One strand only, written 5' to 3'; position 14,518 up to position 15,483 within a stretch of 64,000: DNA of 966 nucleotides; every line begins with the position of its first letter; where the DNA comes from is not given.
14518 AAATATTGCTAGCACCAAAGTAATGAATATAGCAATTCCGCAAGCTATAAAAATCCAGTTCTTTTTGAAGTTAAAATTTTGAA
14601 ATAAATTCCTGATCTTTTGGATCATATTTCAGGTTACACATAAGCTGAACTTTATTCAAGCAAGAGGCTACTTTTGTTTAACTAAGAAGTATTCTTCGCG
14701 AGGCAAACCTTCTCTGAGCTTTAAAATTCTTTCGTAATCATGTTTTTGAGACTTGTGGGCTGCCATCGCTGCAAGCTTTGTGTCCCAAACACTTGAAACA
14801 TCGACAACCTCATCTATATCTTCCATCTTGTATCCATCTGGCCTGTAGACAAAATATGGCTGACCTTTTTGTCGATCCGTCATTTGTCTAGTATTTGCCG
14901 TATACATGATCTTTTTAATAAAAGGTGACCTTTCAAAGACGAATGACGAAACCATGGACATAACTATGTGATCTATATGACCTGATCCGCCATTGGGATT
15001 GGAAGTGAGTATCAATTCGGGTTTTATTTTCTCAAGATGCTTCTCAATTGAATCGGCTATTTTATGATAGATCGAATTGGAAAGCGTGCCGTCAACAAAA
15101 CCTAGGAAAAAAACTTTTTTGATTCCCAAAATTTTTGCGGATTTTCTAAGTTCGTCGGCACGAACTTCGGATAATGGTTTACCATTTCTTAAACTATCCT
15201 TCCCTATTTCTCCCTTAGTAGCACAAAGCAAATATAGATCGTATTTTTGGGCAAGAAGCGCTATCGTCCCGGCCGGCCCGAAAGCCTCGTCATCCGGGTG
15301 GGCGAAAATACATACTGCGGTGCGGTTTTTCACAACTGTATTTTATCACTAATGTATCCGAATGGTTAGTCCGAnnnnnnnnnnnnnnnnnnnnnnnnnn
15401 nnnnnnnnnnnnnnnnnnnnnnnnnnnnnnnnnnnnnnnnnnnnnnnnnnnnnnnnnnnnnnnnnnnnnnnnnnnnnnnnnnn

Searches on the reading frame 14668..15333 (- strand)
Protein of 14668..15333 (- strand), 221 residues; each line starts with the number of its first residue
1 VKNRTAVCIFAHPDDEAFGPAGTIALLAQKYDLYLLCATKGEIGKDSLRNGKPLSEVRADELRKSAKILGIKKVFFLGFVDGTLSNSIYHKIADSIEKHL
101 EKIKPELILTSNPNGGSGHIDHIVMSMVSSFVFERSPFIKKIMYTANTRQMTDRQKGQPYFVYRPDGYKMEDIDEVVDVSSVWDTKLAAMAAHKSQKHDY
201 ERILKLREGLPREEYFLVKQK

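Call 61: search_protein_families(library=pfam, proteins=[window:14668-15333:-], max_evalue=0.00001)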
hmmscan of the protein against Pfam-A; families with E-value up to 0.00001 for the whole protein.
window:14668-15333:- (221 aa): 1 family
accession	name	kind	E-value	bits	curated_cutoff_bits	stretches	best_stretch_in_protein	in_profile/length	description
PF02585.22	PIG-L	-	2.1e-27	96.6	28.2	1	8-126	2-122/129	GlcNAc-PI de-N-acetylase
